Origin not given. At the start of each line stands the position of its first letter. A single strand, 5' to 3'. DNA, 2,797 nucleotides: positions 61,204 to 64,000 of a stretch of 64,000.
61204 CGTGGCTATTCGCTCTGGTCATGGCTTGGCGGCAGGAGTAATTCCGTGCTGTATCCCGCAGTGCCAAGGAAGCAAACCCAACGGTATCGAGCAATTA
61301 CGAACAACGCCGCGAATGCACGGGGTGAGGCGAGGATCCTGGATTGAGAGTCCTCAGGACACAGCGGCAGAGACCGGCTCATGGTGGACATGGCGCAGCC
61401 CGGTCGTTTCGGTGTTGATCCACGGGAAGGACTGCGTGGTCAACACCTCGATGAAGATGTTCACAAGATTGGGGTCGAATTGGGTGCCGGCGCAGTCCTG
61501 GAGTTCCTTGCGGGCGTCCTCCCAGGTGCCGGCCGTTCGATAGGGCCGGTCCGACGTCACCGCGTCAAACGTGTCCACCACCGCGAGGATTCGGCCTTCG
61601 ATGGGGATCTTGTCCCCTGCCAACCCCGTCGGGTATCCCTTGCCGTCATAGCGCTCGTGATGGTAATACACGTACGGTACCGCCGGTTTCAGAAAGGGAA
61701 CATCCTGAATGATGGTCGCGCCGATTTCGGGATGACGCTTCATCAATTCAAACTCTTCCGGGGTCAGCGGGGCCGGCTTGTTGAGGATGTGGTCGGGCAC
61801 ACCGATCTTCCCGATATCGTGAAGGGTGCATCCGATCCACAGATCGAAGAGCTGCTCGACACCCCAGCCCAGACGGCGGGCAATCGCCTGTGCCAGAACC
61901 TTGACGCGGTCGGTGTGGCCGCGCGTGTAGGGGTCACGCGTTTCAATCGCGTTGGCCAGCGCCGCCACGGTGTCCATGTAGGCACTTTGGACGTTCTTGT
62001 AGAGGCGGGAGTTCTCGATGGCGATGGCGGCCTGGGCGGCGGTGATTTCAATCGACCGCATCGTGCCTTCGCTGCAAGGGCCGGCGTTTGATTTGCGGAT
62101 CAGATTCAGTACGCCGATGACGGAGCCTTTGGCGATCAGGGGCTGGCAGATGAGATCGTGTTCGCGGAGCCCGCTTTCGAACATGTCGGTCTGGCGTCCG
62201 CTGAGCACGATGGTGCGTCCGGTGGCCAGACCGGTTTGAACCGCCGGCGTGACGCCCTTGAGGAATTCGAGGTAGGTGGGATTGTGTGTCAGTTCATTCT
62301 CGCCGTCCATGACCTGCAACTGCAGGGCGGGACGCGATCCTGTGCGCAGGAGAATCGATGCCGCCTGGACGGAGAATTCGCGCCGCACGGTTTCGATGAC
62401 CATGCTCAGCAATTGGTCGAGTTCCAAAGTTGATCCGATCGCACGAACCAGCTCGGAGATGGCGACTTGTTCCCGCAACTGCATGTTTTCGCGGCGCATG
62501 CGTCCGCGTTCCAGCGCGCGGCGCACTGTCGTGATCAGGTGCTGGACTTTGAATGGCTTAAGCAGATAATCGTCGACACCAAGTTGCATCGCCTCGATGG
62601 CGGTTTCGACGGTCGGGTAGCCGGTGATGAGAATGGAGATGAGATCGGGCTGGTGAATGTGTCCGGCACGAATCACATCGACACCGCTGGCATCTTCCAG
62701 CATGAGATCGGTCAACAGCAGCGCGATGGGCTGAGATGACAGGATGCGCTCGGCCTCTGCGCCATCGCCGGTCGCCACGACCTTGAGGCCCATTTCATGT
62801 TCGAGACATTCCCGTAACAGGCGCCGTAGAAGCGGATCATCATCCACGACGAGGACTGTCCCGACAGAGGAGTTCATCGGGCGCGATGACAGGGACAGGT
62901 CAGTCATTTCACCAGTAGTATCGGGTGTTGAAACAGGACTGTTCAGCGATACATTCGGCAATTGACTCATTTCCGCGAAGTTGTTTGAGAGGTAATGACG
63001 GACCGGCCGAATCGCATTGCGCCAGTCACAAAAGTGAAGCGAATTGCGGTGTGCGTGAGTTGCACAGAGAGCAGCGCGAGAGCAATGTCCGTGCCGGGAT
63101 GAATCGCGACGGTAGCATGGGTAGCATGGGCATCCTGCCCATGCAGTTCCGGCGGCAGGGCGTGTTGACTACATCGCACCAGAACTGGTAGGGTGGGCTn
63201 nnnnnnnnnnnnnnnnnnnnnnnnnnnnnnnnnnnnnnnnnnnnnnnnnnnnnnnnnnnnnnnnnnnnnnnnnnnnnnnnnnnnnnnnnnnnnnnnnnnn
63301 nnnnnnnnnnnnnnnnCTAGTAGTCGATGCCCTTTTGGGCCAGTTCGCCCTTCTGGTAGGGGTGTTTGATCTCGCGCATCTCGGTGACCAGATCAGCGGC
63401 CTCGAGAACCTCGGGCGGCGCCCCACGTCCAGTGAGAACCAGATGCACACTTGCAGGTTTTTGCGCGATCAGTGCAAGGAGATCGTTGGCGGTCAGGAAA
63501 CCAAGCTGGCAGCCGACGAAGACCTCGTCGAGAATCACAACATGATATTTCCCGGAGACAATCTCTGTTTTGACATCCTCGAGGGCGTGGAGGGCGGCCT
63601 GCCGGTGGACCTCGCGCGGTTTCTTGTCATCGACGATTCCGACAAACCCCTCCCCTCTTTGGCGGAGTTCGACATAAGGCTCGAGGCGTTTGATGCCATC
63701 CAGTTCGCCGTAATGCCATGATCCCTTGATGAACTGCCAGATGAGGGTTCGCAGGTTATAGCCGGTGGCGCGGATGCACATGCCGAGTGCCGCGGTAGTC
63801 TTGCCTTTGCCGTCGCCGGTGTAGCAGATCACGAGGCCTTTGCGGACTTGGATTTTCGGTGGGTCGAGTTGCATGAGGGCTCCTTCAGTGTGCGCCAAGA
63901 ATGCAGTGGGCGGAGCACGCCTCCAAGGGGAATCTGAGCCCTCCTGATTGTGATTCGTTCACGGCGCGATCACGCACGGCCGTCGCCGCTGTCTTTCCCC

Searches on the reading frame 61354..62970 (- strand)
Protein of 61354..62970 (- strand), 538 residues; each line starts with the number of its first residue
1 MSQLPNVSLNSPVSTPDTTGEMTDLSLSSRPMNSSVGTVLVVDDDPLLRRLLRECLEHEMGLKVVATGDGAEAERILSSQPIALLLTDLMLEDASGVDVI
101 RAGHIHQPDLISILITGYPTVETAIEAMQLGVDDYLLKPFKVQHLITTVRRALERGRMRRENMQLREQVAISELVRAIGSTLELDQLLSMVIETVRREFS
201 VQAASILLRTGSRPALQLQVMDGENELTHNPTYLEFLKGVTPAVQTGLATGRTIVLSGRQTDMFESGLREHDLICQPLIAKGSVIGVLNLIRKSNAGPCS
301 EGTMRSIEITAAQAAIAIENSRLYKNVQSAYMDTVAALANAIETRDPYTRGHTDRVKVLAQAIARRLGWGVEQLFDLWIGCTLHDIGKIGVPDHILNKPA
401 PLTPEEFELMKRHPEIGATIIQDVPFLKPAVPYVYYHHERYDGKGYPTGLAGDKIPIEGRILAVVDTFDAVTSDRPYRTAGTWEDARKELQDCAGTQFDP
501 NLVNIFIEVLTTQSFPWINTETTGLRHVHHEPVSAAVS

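Call 43: search_protein_families(library=pfam, proteins=[window:61354-62970:-], max_evalue=0.001)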
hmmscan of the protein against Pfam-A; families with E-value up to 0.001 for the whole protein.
window:61354-62970:- (538 aa): 6 families
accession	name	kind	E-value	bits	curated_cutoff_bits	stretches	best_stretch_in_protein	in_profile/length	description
PF13487.12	HD_5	-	9e-44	149.6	27.2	1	338-502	3-170/170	HD domain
PF00072.30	Response_reg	-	8.1e-23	81.2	30.2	1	39-149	1-110/111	Response regulator receiver domain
PF01966.28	HD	-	6.2e-19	68.8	22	1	351-470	3-115/116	HD domain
PF01590.32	GAF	-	7.6e-11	43.1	22.4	1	183-318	1-133/133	GAF domain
PF13492.12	GAF_3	-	2.2e-09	38.3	27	1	183-320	1-129/129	GAF domain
PF13185.12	GAF_2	-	1.2e-08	35.6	28.6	1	182-319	2-136/136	GAF domain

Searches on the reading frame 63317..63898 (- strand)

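Call 43: search_protein_families(library=pfam, proteins=[window:63317-63898:-], max_evalue=0.001)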
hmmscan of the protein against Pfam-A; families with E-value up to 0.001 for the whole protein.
window:63317-63898:- (193 aa): 1 family
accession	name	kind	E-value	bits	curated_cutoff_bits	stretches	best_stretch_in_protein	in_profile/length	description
PF02572.21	CobA_CobO_BtuR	-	4.8e-59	199.9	25.7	1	20-193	2-172/172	ATP:corrinoid adenosyltransferase BtuR/CobO/CobP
